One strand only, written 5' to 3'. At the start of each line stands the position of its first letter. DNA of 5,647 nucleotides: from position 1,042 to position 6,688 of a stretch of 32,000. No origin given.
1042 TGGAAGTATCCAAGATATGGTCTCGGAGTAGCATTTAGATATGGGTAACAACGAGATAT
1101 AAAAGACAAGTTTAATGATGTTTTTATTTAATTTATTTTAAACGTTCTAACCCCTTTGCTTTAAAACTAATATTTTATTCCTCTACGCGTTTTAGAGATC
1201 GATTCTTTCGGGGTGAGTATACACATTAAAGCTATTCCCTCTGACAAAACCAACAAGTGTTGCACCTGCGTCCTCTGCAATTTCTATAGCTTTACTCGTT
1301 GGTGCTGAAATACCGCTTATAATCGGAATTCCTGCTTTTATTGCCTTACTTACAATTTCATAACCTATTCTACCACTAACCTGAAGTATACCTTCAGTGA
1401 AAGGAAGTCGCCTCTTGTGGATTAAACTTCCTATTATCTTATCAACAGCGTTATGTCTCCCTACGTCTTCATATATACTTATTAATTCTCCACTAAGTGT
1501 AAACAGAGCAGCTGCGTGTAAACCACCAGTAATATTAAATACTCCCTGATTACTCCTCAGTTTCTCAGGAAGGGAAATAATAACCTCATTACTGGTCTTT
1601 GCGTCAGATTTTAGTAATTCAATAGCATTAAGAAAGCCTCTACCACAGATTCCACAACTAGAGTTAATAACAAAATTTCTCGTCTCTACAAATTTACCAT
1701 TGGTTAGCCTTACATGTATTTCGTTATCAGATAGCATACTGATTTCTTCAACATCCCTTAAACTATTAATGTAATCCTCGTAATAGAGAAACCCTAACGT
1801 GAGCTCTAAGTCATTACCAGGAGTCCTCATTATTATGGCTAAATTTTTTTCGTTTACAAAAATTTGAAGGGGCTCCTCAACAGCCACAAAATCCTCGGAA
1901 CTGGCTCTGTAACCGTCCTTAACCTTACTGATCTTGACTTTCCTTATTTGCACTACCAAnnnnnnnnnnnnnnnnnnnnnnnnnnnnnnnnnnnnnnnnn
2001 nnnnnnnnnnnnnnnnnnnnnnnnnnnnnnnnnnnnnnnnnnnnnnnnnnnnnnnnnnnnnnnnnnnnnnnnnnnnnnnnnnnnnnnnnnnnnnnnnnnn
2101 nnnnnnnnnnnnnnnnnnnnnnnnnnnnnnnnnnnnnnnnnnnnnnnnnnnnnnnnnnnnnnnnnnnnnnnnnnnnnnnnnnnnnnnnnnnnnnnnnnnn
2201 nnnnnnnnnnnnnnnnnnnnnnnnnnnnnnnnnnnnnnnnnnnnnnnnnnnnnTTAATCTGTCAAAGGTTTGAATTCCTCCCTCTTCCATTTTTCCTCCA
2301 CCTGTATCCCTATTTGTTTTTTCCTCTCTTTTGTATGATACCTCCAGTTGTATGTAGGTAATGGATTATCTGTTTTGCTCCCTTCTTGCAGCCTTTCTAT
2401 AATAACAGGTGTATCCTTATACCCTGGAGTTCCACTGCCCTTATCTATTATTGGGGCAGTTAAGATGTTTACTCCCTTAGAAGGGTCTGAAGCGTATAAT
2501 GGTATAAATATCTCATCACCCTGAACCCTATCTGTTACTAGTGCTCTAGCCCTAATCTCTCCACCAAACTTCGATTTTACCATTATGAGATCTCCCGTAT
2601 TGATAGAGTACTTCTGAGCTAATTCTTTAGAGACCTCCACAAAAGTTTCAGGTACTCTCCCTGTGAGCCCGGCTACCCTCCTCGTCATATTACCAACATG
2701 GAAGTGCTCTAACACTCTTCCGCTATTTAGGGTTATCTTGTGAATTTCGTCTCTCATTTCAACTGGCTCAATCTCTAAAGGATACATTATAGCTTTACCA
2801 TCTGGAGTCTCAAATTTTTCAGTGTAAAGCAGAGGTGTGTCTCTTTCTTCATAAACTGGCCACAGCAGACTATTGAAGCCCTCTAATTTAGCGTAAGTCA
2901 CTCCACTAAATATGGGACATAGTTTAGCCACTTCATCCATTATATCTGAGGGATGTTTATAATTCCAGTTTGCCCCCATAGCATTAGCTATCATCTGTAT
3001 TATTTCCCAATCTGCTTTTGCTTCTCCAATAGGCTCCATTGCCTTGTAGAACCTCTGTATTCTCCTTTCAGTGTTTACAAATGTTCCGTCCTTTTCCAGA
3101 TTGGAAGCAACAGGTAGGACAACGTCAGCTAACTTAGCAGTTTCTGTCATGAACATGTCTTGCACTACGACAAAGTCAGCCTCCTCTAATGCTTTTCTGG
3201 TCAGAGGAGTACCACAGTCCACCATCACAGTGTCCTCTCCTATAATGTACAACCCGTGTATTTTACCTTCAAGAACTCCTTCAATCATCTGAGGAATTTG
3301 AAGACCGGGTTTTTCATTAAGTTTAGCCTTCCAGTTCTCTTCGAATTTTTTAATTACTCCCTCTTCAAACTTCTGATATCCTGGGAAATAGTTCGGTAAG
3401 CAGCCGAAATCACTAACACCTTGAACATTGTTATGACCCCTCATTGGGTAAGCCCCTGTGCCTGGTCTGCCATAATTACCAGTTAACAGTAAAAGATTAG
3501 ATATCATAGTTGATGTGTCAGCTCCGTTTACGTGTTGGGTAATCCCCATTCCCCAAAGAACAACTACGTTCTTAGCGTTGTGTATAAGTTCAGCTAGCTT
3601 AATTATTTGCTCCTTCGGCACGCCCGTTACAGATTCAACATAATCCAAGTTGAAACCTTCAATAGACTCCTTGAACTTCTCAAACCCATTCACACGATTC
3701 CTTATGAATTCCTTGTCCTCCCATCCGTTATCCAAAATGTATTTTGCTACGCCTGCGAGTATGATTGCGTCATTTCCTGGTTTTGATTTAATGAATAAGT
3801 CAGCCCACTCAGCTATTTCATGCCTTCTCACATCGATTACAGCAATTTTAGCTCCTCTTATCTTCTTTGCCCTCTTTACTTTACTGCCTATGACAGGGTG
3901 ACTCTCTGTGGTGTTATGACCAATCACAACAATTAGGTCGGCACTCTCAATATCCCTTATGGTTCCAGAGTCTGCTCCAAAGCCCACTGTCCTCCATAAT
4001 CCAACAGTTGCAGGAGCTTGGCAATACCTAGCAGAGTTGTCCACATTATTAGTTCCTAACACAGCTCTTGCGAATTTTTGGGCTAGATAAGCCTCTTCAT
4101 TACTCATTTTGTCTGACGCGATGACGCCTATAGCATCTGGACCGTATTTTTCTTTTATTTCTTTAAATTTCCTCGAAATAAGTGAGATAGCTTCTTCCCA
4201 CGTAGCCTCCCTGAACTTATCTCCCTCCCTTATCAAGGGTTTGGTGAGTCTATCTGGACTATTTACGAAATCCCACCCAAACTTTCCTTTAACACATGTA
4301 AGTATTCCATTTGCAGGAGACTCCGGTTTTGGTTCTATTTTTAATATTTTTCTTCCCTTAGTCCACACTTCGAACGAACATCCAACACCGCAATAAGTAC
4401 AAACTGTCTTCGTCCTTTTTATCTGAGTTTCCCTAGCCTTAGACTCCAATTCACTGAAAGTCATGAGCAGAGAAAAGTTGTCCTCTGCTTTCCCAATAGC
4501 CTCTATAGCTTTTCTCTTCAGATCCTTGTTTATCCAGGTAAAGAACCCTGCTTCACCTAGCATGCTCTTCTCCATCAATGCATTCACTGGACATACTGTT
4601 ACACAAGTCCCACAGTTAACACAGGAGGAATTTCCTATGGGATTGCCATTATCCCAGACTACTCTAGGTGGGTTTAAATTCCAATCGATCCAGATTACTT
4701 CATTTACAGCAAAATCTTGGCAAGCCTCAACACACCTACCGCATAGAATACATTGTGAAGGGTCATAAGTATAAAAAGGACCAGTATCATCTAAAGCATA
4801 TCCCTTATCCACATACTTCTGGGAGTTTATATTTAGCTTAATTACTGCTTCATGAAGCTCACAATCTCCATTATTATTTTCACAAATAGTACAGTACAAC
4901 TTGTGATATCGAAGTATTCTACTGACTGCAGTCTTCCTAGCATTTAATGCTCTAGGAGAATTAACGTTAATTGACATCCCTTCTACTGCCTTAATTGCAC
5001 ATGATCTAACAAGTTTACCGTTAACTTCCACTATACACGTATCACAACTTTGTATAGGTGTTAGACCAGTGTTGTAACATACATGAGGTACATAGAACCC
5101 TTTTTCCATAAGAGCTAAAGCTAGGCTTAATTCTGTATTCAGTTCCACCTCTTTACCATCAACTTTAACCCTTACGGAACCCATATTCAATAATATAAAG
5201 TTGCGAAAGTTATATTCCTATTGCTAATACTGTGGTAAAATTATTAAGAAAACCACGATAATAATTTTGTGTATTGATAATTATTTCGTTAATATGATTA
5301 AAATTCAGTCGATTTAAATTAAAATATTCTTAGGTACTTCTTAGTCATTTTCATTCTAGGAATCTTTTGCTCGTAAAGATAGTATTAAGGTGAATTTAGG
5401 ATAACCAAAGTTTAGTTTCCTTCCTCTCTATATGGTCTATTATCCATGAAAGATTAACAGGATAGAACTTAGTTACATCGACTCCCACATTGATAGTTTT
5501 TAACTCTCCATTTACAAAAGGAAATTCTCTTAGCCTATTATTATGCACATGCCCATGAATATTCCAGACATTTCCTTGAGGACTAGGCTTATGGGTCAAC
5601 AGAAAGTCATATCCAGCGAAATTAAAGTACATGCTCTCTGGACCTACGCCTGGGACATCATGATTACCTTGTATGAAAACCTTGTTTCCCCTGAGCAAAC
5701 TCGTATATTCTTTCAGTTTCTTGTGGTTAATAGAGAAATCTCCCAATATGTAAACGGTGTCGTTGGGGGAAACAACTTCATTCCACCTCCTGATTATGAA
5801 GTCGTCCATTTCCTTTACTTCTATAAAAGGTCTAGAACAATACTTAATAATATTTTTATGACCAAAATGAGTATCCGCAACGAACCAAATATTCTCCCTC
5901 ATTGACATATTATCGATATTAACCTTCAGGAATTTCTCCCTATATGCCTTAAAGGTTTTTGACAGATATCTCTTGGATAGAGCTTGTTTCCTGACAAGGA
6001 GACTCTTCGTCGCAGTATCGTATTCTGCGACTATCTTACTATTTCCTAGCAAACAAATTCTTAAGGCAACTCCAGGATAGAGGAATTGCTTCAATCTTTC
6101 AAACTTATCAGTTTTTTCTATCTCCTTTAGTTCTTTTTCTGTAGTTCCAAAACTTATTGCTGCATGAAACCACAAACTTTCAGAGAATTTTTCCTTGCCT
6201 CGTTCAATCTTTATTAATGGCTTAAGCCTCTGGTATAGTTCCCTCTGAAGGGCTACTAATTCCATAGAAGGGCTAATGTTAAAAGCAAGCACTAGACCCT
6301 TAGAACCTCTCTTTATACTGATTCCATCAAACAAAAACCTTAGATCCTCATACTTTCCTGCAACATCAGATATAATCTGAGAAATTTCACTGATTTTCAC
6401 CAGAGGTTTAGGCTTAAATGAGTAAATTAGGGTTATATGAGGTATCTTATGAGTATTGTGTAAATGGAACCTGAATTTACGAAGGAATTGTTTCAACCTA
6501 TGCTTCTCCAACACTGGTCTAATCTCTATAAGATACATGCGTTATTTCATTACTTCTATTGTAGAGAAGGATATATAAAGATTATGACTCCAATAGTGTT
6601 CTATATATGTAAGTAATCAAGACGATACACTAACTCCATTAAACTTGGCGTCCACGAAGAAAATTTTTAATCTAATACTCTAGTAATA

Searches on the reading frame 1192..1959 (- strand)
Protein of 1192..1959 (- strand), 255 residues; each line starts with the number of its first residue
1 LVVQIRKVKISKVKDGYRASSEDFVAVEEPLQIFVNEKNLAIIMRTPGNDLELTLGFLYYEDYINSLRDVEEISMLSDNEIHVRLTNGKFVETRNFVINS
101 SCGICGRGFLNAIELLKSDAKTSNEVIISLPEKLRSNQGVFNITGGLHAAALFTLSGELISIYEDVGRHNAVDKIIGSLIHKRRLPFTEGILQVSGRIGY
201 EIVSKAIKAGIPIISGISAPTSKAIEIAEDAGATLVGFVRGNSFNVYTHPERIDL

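Call 75: search_protein_families(library=pfam, proteins=[window:1192-1959:-], max_evalue=0.001)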
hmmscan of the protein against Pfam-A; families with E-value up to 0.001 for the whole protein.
window:1192-1959:- (255 aa): 1 family
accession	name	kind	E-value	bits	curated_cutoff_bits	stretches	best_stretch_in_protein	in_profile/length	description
PF02634.21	FdhD-NarQ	-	1.8e-70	237.8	27.2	1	26-253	1-236/237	FdhD/NarQ family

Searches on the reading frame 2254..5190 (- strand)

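Call 75: search_protein_families(library=pfam, proteins=[window:2254-5190:-], max_evalue=0.001)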
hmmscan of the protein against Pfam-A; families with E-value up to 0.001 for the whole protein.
window:2254-5190:- (978 aa): 14 families
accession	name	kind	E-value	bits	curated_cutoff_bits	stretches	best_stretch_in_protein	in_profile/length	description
PF00384.28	Molybdopterin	-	5.3e-77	259.7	24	1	314-736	1-352/353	Molybdopterin oxidoreductase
PF01568.27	Molydop_binding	-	3.7e-21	75.7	26.8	1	820-928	2-110/110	Molydopterin dinucleotide binding domain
PF04879.21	Molybdop_Fe4S4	-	3e-20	72.4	22.7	1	258-311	2-55/55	Molybdopterin oxidoreductase Fe4S4 domain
PF13510.11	Fer2_4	-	1.4e-13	51.1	22.8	1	6-77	4-80/82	2Fe-2S iron-sulfur cluster binding domain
PF00037.32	Fer4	-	5.5e-11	42.2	21.1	2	188-205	6-23/24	4Fe-4S binding domain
PF10588.14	NADH-G_4Fe-4S_3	-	6.3e-10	38.9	27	1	85-124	1-39/40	NADH-ubiquinone oxidoreductase-G iron-sulfur binding region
PF14697.11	Fer4_21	-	9.8e-08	32.5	35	1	143-204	4-56/59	4Fe-4S dicluster domain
PF13237.11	Fer4_10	-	9.7e-07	29.1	25.5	0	142-157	4-19/53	4Fe-4S dicluster domain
PF12837.12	Fer4_6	-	9.7e-07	28.9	25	1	188-205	7-24/24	4Fe-4S binding domain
PF13187.11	Fer4_9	-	5.1e-06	26.8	27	1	146-204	1-51/52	4Fe-4S dicluster domain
PF12838.12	Fer4_7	-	7.5e-06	26.8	27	1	146-204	1-52/52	4Fe-4S dicluster domain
PF25160.1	LdpA_Fe-S-bd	-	0.00019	21.6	27.6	0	185-209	23-47/49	LdpA Fe-S cluster-binding domain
PF12797.12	Fer4_2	-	0.00028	21.1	24.5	0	141-157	4-20/22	4Fe-4S binding domain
PF00205.28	TPP_enzyme_M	-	0.00042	20.5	30.4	0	402-461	63-118/137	Thiamine pyrophosphate enzyme, central domain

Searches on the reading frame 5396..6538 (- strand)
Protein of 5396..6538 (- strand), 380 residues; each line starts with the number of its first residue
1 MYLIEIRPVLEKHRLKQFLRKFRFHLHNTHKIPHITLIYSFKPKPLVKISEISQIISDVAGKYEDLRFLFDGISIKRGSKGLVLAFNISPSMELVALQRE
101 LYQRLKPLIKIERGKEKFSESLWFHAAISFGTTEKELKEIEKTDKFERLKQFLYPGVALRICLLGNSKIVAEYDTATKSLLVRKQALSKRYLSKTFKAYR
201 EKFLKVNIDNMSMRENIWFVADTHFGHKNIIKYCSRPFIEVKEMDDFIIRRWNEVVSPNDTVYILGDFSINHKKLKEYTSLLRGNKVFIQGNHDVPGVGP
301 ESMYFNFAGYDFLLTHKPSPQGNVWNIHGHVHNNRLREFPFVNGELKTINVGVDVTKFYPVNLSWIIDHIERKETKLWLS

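Call 75: search_protein_families(library=pfam, proteins=[window:5396-6538:-], max_evalue=0.001)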
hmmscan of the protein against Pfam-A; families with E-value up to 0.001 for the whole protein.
window:5396-6538:- (380 aa): 2 families
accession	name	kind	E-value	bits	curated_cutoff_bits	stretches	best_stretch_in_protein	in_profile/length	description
PF13563.12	2_5_RNA_ligase2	-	2.5e-09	37.8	27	1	19-140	12-125/152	2'-5' RNA ligase superfamily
PF12850.12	Metallophos_2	-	0.00065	20.2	27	0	217-321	3-93/154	Calcineurin-like phosphoesterase superfamily domain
